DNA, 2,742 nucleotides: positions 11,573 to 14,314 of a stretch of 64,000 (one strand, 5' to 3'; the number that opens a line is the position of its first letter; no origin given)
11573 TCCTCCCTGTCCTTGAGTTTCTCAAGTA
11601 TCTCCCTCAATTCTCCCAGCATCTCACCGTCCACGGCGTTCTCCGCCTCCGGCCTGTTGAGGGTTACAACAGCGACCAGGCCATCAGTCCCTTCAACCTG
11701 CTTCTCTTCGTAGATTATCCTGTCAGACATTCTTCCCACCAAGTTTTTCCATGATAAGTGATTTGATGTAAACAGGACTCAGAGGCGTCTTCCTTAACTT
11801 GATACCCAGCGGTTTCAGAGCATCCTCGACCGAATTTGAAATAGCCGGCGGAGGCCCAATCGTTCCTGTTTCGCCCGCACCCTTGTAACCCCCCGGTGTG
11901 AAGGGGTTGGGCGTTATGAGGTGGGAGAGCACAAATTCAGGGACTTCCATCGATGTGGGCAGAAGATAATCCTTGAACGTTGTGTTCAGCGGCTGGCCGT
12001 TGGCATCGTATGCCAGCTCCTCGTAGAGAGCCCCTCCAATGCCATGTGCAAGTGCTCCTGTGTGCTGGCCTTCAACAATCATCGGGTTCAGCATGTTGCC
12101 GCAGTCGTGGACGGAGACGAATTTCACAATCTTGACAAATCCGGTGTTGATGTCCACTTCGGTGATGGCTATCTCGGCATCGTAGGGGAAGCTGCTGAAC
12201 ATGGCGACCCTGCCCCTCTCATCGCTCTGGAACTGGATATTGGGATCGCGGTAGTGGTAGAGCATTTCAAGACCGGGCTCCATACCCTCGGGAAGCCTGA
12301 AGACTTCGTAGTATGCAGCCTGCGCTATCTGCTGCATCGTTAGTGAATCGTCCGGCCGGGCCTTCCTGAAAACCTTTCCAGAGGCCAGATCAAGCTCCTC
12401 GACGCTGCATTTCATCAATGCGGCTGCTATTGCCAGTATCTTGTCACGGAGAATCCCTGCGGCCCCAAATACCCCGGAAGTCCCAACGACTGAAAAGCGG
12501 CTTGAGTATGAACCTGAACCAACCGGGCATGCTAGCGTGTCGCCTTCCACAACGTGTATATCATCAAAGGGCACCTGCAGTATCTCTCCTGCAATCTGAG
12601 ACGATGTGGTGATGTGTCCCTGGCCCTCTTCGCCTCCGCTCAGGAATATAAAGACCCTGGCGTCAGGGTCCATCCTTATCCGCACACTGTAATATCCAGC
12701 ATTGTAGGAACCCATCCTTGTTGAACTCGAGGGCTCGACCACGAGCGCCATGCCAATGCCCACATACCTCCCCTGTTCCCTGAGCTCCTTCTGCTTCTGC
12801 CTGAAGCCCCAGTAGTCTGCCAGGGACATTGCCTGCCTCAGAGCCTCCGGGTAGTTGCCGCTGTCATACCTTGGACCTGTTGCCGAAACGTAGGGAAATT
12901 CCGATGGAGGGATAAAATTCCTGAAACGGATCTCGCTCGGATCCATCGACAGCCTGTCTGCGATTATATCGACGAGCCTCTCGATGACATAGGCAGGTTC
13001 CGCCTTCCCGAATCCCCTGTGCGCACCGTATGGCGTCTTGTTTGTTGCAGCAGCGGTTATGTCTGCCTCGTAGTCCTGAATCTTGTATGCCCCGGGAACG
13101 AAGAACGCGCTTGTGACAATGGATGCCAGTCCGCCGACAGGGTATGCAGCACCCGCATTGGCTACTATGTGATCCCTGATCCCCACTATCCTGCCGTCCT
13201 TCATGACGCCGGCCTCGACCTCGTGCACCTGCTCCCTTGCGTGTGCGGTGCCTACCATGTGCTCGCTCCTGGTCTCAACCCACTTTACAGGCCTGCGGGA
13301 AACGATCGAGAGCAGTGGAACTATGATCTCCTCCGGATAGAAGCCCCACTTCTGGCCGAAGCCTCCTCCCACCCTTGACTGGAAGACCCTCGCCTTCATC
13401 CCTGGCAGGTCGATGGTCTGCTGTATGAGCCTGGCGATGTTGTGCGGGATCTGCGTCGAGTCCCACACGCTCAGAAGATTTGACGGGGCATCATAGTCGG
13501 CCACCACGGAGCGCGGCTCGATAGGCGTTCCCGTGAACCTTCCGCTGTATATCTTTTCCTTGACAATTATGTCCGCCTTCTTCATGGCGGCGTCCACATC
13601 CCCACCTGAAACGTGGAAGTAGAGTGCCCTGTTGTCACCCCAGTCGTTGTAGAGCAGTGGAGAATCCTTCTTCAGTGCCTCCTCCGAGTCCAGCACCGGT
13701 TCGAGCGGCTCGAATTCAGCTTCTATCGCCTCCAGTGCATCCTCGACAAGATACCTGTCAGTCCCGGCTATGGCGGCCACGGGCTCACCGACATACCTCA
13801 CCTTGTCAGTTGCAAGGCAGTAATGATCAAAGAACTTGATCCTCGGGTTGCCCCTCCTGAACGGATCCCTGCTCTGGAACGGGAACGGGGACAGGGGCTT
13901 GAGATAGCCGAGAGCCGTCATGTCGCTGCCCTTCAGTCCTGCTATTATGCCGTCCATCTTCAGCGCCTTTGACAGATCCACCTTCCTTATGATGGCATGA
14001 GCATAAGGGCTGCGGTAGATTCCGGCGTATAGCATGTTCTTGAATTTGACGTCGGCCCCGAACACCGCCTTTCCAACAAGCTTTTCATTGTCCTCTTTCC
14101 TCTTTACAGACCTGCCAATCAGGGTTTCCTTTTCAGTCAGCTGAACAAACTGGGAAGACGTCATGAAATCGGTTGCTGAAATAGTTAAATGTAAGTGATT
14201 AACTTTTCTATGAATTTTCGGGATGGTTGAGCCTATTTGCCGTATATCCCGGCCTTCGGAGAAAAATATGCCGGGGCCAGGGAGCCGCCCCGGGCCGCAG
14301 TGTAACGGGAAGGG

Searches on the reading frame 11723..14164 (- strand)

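Call 59: search_protein_families(library=ncbifam, proteins=[window:11723-14164:-], max_evalue=0.00001)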
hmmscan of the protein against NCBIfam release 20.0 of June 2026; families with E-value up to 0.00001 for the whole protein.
window:11723-14164:- (813 aa): 13 families
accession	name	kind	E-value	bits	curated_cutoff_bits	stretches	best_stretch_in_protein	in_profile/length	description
NF041018.1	glyceraldDH_alpha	equivalog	1.6e-180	602.1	790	1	15-799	2-739/741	glyceraldehyde dehydrogenase subunit alpha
NF040766.1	CODH_aero_grp5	exception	1.3e-158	529.5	950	1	14-799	3-780/785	aerobic carbon-monoxide dehydrogenase large subunit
TIGR02416.1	CO_dehy_Mo_lg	equivalog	2.1e-152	509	991.15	1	24-798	1-765/770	aerobic carbon-monoxide dehydrogenase large subunit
TIGR03194.1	4hydrxCoA_A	equivalog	1.6e-122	410.4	994.55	1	26-800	7-742/746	4-hydroxybenzoyl-CoA reductase subunit alpha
NF043082.1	XdhA_XDHase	equivalog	2.2e-122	409.7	780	1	16-799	1-747/758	xanthine dehydrogenase subunit XdhA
NF007426.0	PRK09970.1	equivalog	2.2e-118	396.4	916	1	13-799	3-750/761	xanthine dehydrogenase molybdenum-binding subunit XdhA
TIGR03196.1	pucD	equivalog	5.3e-85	286.3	783.65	2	113-797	81-751/763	xanthine dehydrogenase subunit D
TIGR03313.1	Se_sel_red_Mo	hypoth_equivalog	4.3e-69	233.2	1101.9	3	181-606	355-775/951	molybdopterin-dependent oxidoreductase Mo/Fe-S-binding subunit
NF045668.1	pterin_aldehy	equivalog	2.3e-66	224.5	1100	2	7-568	166-710/905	molybdopterin-dependent aldehyde oxidoreductase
TIGR03311.1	Se_dep_XDH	equivalog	1.8e-60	205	830.45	2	10-589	156-689/848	selenium-dependent xanthine dehydrogenase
TIGR02965.1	xanthine_xdhB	equivalog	6.7e-60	203.1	849.5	1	18-751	3-695/758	xanthine dehydrogenase molybdopterin binding subunit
NF041671.1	peri_hyde_PaoC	equivalog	7.3e-49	166.8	1180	1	185-795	163-722/735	aldehyde oxidoreductase molybdenum-binding subunit PaoC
TIGR02969.1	mam_aldehyde_ox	subfamily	1.2e-38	132.3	1912.3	1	13-768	573-1265/1330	aldehyde oxidase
